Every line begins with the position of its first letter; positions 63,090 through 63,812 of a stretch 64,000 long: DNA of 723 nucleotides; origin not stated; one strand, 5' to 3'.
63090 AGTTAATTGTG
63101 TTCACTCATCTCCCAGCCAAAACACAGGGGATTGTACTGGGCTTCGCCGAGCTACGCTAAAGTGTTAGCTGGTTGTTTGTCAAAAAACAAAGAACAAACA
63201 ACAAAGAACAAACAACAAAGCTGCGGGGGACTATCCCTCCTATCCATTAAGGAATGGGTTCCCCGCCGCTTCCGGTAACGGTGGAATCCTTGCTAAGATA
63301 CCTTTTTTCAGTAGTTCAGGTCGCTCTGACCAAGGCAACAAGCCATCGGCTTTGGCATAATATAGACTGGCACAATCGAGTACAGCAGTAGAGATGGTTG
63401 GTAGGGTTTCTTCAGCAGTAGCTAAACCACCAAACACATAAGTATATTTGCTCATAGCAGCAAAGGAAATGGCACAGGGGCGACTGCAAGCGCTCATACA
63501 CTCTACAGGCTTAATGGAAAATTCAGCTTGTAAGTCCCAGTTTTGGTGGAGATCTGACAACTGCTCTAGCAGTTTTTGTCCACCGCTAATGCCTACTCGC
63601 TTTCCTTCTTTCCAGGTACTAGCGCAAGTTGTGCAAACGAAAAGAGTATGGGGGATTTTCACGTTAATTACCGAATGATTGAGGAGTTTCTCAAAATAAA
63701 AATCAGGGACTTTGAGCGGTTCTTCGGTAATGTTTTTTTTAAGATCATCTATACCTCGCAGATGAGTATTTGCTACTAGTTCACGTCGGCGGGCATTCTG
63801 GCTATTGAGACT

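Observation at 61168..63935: Cobalamin riboswitch in front of a DUF1636-HupE/UreJ-CobW(COG0523) operon, 7 kb from B12-dependent metH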

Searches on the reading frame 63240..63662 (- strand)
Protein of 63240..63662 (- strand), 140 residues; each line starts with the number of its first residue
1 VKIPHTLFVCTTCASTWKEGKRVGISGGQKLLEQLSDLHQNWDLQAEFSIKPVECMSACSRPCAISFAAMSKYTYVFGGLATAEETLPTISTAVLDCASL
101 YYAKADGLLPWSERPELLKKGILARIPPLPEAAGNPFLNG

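Call 4: search_protein_families(library=pfam, proteins=[window:63240-63662:-], max_evalue=0.01)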
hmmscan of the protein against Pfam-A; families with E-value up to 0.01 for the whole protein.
window:63240-63662:- (140 aa): 1 family
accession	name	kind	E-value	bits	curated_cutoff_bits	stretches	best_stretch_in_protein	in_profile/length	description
PF07845.16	DUF1636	-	8e-42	142.8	31.6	1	7-128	1-117/117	Protein of unknown function (DUF1636)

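Call 5: search_protein_families(library=ncbifam, proteins=[window:63240-63662:-], max_evalue=0.01)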
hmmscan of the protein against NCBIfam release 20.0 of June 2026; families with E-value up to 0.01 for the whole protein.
window:63240-63662:- (140 aa): 0 families

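Call 8: find_related_loci(query=window:63240-63662:-, collection=genome_contigs, flank=5000)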
Query window:63240-63662:- (140 aa) in genome_contigs; peptide patterns used: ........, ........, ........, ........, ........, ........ (x = any residue, [..] = any of these).
483 stretches matched a pattern; 10 encode a relative of the query (tblastn E <= 1e-3); 10 distinct loci.
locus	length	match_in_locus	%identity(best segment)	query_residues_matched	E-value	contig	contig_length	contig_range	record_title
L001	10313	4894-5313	66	1-139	3e-61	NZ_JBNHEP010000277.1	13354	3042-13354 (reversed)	Dapis sp. BLCC M229 strain BLCC-M229 NODE_710_length_13354_cov_59.678246, whole genome shotgun sequence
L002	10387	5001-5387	68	1-129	3e-59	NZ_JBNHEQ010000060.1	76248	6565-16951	Dapis sp. BLCC M172 NODE_192_length_76248_cov_48.357185, whole genome shotgun sequence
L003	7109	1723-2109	68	1-129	7e-59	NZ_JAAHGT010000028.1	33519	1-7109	MAG: Okeania sp. SIO2F4 2F4_NODE_28, whole genome shotgun sequence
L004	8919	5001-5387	67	1-129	5e-58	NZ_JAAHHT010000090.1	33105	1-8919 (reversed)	MAG: Okeania sp. SIO3I5 3I5_NODE_90, whole genome shotgun sequence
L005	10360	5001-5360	61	5-129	1e-47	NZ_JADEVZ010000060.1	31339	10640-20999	Dolichospermum sp. LEGE 00240 NODE_59_length_31339_cov_16.0687, whole genome shotgun sequence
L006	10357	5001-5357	63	5-129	4e-45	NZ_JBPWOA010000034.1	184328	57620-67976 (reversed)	Anabaena sp. WFMT contig_34, whole genome shotgun sequence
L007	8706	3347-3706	62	5-129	2e-43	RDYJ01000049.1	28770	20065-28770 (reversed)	MAG: Nostocales cyanobacterium isolate PH2015_08D_39_10 PH2015_08D_scaffold_301, whole genome shotgun sequence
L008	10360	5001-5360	62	5-129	2e-42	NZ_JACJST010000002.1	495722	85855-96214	Anabaena lutea FACHB-196 contig2, whole genome shotgun sequence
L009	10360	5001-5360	61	5-129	2e-41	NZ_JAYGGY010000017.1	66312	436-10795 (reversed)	Anabaena cylindrica UHCC 0172 NODE_33_length_66312_cov_84.383627, whole genome shotgun sequence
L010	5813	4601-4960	60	5-129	1e-41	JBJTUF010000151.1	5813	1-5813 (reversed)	MAG: Cuspidothrix sp. isolate samp_4445_semibin_421 samp_4445_626014, whole genome shotgun sequence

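Call 15: find_homologous_proteins(query=window:63240-63662:-, max_evalue=0.00001)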
Query window:63240-63662:- (140 aa): 461 proteins with E <= 0.00001 among 482 candidates; the best 120 are listed.
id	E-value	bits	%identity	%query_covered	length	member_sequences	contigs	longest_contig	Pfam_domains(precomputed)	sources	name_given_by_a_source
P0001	1.3e-87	309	97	100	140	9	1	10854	PF07845.17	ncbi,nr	ncbi:MAG: DUF1636 domain-containing protein [Symploca sp. SIO1B1]|nr:DUF1636 domain-containing prote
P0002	6.7e-70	252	84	94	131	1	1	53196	PF07845.17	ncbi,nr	ncbi:MAG: DUF1636 domain-containing protein [Symploca sp. SIO2E6]|nr:DUF1636 domain-containing prote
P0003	5.1e-69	249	81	96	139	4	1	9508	PF07845.17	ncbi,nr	ncbi:MAG: DUF1636 domain-containing protein [Symploca sp. SIO2C1]|nr:DUF1636 domain-containing prote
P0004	6.3e-66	239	81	93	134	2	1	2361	PF07845.17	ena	-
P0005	1.7e-60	221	68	99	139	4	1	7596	PF07845.17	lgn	-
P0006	3.8e-60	220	74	94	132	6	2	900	PF07845.17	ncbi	-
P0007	1.3e-59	218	73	94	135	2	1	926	PF07845.17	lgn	-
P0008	4.5e-58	213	74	89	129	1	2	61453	PF07845.17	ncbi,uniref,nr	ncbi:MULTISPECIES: DUF1636 domain-containing protein [unclassified Coleofasciculus]|uniref:DUF1636 d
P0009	6.8e-58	213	71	92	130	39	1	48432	PF07845.17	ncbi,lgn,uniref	ncbi:DUF1636 domain-containing protein [Coleofasciculus sp. F4-SAH-05]|uniref:DUF1636 domain-contain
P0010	9.0e-58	212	72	91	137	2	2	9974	PF07845.17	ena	-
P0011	1.6e-57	211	70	94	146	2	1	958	PF07845.17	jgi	jgi:predicted metal-binding protein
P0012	1.8e-56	208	69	94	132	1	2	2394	PF07845.17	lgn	-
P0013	6.1e-56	206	71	91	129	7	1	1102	PF07845.17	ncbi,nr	ncbi:MAG: DUF1636 domain-containing protein [Okeania sp. SIO2H7]|nr:DUF1636 domain-containing protei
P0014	6.7e-56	206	70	92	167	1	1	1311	PF07845.17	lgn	-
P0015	6.8e-56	206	71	92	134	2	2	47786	PF07845.17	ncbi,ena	-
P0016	1.8e-55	205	69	92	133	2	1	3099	PF07845.17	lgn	-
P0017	2.2e-55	204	69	91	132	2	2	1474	PF07845.17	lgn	-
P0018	5.5e-55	203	69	91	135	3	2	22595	PF07845.17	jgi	jgi:predicted metal-binding protein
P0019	7.4e-55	203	73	92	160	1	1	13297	PF07845.17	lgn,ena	-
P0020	9.2e-55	202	69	91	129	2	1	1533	PF07845.17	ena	-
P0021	1.1e-54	202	69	92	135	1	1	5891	PF07845.17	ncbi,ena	-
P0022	2.2e-54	201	68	90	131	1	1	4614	PF07845.17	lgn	-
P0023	2.6e-54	201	67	90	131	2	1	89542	PF07845.17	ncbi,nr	ncbi:MAG: DUF1636 domain-containing protein [Oscillatoria sp. SIO1A7]|nr:DUF1636 domain-containing p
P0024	3.8e-54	200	69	91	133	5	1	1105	PF07845.17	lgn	-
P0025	4.3e-54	200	69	90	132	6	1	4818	PF07845.17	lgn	-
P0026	4.5e-54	200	69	92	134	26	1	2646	PF07845.17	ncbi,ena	-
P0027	4.9e-54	200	69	94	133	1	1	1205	PF07845.17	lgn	-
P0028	6.3e-54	200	70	93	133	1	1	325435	PF07845.17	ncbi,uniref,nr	ncbi:DUF1636 domain-containing protein [Microcoleus sp. FACHB-672]|uniref:DUF1636 domain-containing 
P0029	6.4e-54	200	72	92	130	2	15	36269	PF07845.17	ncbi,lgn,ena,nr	ncbi:MAG TPA: FeS-binding protein [Cyanobacteria bacterium UBA11149]|nr:FeS-binding protein [Cyanoba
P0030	6.4e-54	200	67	94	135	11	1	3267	PF07845.17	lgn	-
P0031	2.3e-53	198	69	92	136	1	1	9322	PF07845.17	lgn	-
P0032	2.5e-53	198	69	93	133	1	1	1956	PF07845.17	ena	-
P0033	3.4e-53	197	69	93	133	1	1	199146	PF07845.17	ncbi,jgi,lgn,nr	ncbi:MAG: DUF1636 domain-containing protein [Microcoleus vaginatus WJT46-NPBG5]|jgi:predicted metal-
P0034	3.5e-53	197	66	94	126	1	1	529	PF07845.17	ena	-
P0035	3.5e-53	197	69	93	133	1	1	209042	PF07845.17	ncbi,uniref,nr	ncbi:DUF1636 domain-containing protein [Microcoleus sp. FACHB-68]|uniref:DUF1636 domain-containing p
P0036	4.8e-53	197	65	95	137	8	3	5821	PF07845.17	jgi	jgi:predicted metal-binding protein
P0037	4.8e-53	197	68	93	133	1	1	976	PF07845.17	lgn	-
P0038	5.1e-53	197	67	94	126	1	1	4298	PF07845.17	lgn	-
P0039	5.8e-53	197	70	89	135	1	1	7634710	PF07845.17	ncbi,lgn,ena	-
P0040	8.9e-53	196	68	93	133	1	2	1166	PF07845.17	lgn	-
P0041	1.4e-52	195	67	94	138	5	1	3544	PF07845.17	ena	-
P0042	1.6e-52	195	65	92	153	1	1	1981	PF07845.17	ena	-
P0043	1.6e-52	195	67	94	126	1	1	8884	PF07845.17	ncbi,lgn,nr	ncbi:MAG TPA: FeS-binding protein [Cyanobacteria bacterium UBA11049]|nr:FeS-binding protein [Cyanoba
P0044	1.7e-52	195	66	94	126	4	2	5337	PF07845.17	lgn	-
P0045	2.3e-52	195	68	92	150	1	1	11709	PF07845.17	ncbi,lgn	ncbi:MAG: DUF1636 domain-containing protein [Microcoleaceae cyanobacterium]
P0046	2.6e-52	194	66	94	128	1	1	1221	PF07845.17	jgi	jgi:predicted metal-binding protein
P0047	2.9e-52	194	70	91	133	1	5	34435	PF07845.17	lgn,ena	-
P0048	3.0e-52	194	65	91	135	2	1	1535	PF07845.17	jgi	jgi:predicted metal-binding protein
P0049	3.2e-52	194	68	92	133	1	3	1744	PF07845.17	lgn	-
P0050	3.4e-52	194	67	92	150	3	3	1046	PF07845.17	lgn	-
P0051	3.5e-52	194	66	89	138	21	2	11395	PF07845.17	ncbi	-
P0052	6.0e-52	193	66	94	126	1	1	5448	PF07845.17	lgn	-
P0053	6.0e-52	193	64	92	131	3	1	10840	PF07845.17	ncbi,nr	ncbi:MAG: DUF1636 domain-containing protein [Desertifilum sp. SIO1I2]|nr:DUF1636 domain-containing p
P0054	6.2e-52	193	66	97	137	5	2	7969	PF07845.17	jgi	jgi:predicted metal-binding protein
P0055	6.2e-52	193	66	94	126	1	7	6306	PF07845.17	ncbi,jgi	jgi:predicted metal-binding protein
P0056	6.9e-52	193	67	89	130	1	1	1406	PF07845.17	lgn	-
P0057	8.6e-52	193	66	94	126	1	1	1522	PF07845.17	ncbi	-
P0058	1.2e-51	192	66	87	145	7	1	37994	PF07845.17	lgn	-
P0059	1.9e-51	192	67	93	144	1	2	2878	PF07845.17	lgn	-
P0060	2.5e-51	191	64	93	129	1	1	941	PF07845.17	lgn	-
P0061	2.5e-51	191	67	91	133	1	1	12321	PF07845.17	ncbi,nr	ncbi:MAG: DUF1636 domain-containing protein [Scytonema sp. RU_4_4]|nr:DUF1636 domain-containing prot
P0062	3.9e-51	191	66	97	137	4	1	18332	PF07845.17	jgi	jgi:predicted metal-binding protein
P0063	4.9e-51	190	64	94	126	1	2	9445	PF07845.17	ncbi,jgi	jgi:predicted metal-binding protein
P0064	6.4e-51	190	66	94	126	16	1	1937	PF07845.17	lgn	-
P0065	7.4e-51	190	67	92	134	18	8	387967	PF07845.17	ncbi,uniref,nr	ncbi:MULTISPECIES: DUF1636 domain-containing protein [Okeania]|uniref:DUF1636 domain-containing prot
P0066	8.7e-51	190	65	91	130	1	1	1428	PF07845.17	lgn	-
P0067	9.8e-51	189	63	91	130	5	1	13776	PF07845.17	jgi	jgi:predicted metal-binding protein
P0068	1.1e-50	189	66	94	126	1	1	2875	PF07845.17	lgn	-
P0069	1.1e-50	189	62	95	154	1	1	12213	PF07845.17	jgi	jgi:predicted metal-binding protein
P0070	1.1e-50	189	65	94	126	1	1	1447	PF07845.17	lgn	-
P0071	1.3e-50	189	64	93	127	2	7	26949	PF07845.17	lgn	-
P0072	1.9e-50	188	63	96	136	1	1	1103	PF07845.17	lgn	-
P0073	2.9e-50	188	66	91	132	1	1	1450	PF07845.17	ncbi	-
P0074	3.2e-50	188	62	95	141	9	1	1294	PF07845.17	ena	-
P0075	3.4e-50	188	63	94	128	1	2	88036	PF07845.17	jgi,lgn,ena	jgi:predicted metal-binding protein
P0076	5.1e-50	187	62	93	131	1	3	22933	PF07845.17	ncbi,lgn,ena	-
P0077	5.9e-50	187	67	91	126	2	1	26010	PF07845.17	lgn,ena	-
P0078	6.1e-50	187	63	90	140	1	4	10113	PF07845.17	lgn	-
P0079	9.3e-50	186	67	92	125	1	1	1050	PF07845.17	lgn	-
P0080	1.1e-49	186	65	95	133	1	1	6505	PF07845.17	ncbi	-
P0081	1.2e-49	186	65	94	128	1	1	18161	PF07845.17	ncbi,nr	ncbi:MAG TPA: DUF1636 domain-containing protein [Kamptonema sp.]|nr:DUF1636 domain-containing protei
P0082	1.3e-49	186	63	93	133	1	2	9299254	PF07845.17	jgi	jgi:predicted metal-binding protein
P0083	2.0e-49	185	65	91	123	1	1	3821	PF07845.17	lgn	-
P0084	2.6e-49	185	66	93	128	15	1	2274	PF07845.17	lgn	-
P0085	3.6e-49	184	67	88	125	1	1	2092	PF07845.17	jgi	jgi:predicted metal-binding protein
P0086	4.2e-49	184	67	89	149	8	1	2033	PF07845.17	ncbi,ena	-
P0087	5.2e-49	184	64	92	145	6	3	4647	PF07845.17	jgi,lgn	jgi:predicted metal-binding protein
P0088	9.3e-49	183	63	92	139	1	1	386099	PF07845.17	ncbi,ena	-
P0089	9.8e-49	183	65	93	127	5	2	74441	PF07845.17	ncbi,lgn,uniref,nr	ncbi:DUF1636 domain-containing protein [Planktothrix sp. FACHB-1355]|uniref:DUF1636 domain-containin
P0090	1.1e-48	183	65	90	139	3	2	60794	PF07845.17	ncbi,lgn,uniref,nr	ncbi:DUF1636 domain-containing protein [Nostoc sp. 106C]|uniref:DUF1636 family protein n=1 Tax=Nosto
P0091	1.2e-48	183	65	93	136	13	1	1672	PF07845.17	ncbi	-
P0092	1.4e-48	182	61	96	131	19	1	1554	PF07845.17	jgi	jgi:predicted metal-binding protein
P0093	1.6e-48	182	60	94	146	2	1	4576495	PF07845.17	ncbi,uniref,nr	ncbi:DUF1636 family protein [Pseudanabaena sp. PCC 6802]|uniref:DUF1636 family protein n=1 Tax=Pseud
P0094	2.0e-48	182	67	91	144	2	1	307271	PF07845.17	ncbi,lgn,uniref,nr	ncbi:FeS-binding protein [Nostoc minutum NIES-26]|uniref:FeS-binding protein n=1 Tax=Nostoc minutum 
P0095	2.1e-48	182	67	90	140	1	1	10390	PF07845.17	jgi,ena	jgi:predicted metal-binding protein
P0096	2.2e-48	182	63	91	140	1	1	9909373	PF07845.17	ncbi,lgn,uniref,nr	ncbi:hypothetical protein NIES2100_67610 [Calothrix sp. NIES-2100]|uniref:DUF1636 family protein n=1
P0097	2.4e-48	182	67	92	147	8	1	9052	PF07845.17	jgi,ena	jgi:predicted metal-binding protein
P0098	3.1e-48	181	65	90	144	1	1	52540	PF07845.17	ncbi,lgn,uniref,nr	ncbi:FeS-binding protein [Nostoc sp. T09]|uniref:DUF1636 family protein n=1 Tax=Nostoc sp. T09 TaxID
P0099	3.1e-48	181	61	95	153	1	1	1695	PF07845.17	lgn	-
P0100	3.5e-48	181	67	89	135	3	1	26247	PF07845.17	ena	-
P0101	3.6e-48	181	63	91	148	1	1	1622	PF07845.17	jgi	jgi:predicted metal-binding protein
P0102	4.4e-48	181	65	91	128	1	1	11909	PF07845.17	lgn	-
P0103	5.3e-48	181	68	89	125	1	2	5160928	PF07845.17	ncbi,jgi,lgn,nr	ncbi:MAG: DUF1636 domain-containing protein [Kastovskya adunca ATA6-11-RM4]|jgi:predicted metal-bind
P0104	5.5e-48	180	64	94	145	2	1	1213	PF07845.17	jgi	-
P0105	6.0e-48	180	65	92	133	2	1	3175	PF07845.17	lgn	-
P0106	6.4e-48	180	56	94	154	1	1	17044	PF07845.17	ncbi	-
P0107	8.0e-48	180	64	93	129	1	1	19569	PF07845.17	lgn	-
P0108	8.1e-48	180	68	91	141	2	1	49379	PF07845.17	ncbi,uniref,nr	ncbi:DUF1636 family protein [Nostocaceae cyanobacterium CENA369]|uniref:DUF1636 family protein n=1 T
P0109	8.6e-48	180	64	92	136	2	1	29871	PF07845.17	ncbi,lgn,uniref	ncbi:DUF1636 domain-containing protein [Nostoc sp.]|uniref:DUF1636 domain-containing protein n=1 Tax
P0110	9.2e-48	180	63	93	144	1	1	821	PF07845.17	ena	-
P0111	9.5e-48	180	60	96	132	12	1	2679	PF07845.17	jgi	jgi:predicted metal-binding protein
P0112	1.1e-47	180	64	92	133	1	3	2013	PF07845.17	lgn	-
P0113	1.4e-47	179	64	91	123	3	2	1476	PF07845.17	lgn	-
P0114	1.6e-47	179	65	90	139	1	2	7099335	PF07845.17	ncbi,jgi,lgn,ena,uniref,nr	ncbi:MAG: DUF1636 family protein [Mojavia pulchra JT2-VF2]|jgi:predicted metal-binding protein|unire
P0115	1.7e-47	179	65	91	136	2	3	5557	PF07845.17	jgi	jgi:predicted metal-binding protein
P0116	1.7e-47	179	67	90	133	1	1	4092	PF07845.17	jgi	-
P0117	2.1e-47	179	60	91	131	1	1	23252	PF07845.17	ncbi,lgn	-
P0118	2.6e-47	178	62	93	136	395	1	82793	PF07845.17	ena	-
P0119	2.7e-47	178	62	92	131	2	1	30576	PF07845.17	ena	-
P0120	2.7e-47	178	62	94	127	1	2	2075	PF07845.17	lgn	-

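Call 19: find_encoding_contigs(protein=P0001, flank=6000, max_places=4)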
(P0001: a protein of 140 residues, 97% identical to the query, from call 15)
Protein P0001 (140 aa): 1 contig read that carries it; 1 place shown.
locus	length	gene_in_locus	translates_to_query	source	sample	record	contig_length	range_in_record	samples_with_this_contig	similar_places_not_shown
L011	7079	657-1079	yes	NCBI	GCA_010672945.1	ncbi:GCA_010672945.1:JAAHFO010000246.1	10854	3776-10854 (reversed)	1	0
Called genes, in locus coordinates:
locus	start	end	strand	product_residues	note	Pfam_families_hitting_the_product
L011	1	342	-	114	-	?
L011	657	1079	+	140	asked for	PF07845:DUF1636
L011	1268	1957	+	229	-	PF04955:HupE_UreJ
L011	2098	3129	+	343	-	PF02492:cobW, PF07683:CobW_C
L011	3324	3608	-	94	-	-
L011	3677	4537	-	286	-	-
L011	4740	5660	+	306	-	PF04055:Radical_SAM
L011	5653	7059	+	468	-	-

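Call 22: find_encoding_contigs(protein=P0002, flank=5000, max_places=2)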
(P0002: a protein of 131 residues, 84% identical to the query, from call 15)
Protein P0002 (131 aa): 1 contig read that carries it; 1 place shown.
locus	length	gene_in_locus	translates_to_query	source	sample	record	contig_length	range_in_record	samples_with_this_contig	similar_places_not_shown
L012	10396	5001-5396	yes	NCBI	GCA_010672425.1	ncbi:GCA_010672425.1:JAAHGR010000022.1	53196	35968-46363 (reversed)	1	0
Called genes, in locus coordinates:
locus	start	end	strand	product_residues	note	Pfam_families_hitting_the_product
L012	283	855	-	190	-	PF09626:DHC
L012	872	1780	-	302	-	PF20030:bpMoxR, PF00004:AAA (weak), PF07726:AAA_3, PF07728:AAA_5, PF17863:AAA_lid_2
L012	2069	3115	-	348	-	PF06574:FAD_syn, PF01687:Flavokinase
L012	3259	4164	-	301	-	PF12706:Lactamase_B_2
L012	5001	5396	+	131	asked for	PF07845:DUF1636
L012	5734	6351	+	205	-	PF04955:HupE_UreJ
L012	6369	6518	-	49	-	-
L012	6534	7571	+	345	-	PF02492:cobW, PF07683:CobW_C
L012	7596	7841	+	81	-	-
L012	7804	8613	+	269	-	PF01471:PG_binding_1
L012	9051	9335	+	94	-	-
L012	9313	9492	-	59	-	-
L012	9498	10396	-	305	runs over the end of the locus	PF12770:CHAT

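Call 23: find_encoding_contigs(protein=P0003, flank=5000, max_places=2)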
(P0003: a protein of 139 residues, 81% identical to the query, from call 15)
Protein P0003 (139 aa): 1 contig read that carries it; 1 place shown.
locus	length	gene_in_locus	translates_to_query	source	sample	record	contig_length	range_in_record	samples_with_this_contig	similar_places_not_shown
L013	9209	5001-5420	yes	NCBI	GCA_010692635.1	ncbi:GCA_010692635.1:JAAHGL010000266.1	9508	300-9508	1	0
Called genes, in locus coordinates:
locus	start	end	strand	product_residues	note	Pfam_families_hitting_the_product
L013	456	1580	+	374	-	PF00140:Sigma70_r1_2, PF04542:Sigma70_r2, PF04539:Sigma70_r3, PF04545:Sigma70_r4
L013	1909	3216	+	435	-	PF05195:AMP_N, PF00557:Peptidase_M24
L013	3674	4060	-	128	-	PF07366:SnoaL, PF14534:DUF4440 (weak), PF12680:SnoaL_2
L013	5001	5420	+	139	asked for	PF07845:DUF1636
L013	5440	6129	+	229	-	PF04955:HupE_UreJ, PF13795:HupE_UreJ_2 (weak)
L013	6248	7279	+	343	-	PF02492:cobW, PF07683:CobW_C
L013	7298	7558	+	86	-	-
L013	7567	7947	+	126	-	PF01850:PIN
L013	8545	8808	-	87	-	PF14105:DUF4278 (faint)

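Call 24: find_encoding_contigs(protein=P0009, flank=5000, max_places=2)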
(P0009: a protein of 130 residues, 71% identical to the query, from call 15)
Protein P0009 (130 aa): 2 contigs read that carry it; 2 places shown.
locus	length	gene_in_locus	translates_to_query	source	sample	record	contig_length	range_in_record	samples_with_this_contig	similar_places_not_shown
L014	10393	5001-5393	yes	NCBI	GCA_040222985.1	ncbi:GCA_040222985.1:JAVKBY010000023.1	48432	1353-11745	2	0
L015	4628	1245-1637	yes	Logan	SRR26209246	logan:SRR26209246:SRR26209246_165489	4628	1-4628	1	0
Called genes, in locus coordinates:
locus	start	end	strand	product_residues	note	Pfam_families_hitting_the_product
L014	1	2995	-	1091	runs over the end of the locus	PF00873:ACR_tran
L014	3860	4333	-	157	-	PF03073:TspO_MBR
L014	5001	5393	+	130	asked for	PF07845:DUF1636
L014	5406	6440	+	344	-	PF02492:cobW, PF07683:CobW_C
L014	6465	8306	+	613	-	PF11741:AMIN, PF01520:Amidase_3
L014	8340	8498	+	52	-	-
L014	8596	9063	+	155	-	PF27807:DNA_S_mod_dnd_assoc_4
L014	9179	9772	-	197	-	PF05685:Uma2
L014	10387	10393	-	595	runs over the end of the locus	PF24251:DUF7453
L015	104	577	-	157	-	PF03073:TspO_MBR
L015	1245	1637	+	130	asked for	PF07845:DUF1636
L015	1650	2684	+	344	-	PF02492:cobW, PF07683:CobW_C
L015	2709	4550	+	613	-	PF11741:AMIN, PF01520:Amidase_3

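Call 25: find_encoding_contigs(protein=P0028, flank=5000, max_places=2)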
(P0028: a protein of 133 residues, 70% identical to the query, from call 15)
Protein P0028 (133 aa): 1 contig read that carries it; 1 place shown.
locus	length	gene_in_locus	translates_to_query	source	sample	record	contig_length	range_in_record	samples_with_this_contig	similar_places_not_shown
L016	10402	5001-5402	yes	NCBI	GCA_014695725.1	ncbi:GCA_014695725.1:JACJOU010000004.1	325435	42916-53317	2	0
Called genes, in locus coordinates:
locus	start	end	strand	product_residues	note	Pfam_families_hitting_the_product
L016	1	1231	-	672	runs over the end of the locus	PF00069:Pkinase, PF07714:PK_Tyr_Ser-Thr, PF14531:Kinase-like (faint)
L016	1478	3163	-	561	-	PF00069:Pkinase, PF07714:PK_Tyr_Ser-Thr, PF14531:Kinase-like (faint)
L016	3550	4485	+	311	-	PF00561:Abhydrolase_1, PF12697:Abhydrolase_6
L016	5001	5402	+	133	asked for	PF07845:DUF1636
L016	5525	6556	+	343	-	PF02492:cobW, PF07683:CobW_C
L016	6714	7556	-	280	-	PF05569:Peptidase_M56 (weak), PF01435:Peptidase_M48 (weak)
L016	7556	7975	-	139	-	PF03965:Penicillinase_R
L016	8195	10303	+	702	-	PF07715:Plug, PF00593:TonB_dep_Rec_b-barrel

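Call 26: find_encoding_contigs(protein=P0096, flank=5000, max_places=1)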
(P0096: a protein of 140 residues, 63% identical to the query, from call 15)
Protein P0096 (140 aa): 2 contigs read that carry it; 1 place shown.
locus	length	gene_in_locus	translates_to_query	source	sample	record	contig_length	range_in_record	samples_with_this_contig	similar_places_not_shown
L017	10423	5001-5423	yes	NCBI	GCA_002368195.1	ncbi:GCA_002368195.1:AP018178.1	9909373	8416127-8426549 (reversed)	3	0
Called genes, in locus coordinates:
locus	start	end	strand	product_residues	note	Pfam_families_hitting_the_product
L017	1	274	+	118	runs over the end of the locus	-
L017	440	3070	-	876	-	PF02811:PHP, PF07733:DNA_pol3_alpha, PF17657:DNA_pol3_finger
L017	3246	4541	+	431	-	PF00375:SDF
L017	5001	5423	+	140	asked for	PF07845:DUF1636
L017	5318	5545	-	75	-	-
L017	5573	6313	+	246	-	PF02571:CbiJ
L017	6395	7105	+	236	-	PF05685:Uma2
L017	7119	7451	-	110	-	-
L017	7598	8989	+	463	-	PF01553:Acyltransferase (weak)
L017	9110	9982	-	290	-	PF00657:Lipase_GDSL, PF13472:Lipase_GDSL_2 (weak)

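Call 27: find_encoding_contigs(protein=P0093, flank=5000, max_places=1)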
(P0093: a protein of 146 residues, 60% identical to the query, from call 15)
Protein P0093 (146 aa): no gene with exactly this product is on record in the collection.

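Call 28: find_encoding_contigs(protein=P0090, flank=5000, max_places=1)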
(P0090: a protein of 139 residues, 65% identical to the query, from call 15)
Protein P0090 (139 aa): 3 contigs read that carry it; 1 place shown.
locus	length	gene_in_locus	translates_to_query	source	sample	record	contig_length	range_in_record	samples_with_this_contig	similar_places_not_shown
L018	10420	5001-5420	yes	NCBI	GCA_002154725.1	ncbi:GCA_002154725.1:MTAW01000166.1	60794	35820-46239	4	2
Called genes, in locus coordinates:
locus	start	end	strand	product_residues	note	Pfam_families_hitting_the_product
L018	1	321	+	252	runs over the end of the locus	-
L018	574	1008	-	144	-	-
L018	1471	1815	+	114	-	-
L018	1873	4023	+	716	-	PF06271:RDD, PF13576:Pentapeptide_3 (faint), PF00805:Pentapeptide, PF13599:Pentapeptide_4, PF00805:Pentapeptide, PF13599:Pentapeptide_4, PF00805:Pentapeptide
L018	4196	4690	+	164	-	-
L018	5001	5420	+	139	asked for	PF07845:DUF1636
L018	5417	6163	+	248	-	PF02571:CbiJ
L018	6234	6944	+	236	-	PF05685:Uma2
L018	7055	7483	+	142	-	-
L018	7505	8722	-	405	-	PF00590:TP_methylase, PF02390:Methyltransf_4 (weak)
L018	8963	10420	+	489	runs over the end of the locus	PF03460:NIR_SIR_ferr, PF01077:NIR_SIR, PF03460:NIR_SIR_ferr, PF01077:NIR_SIR (weak)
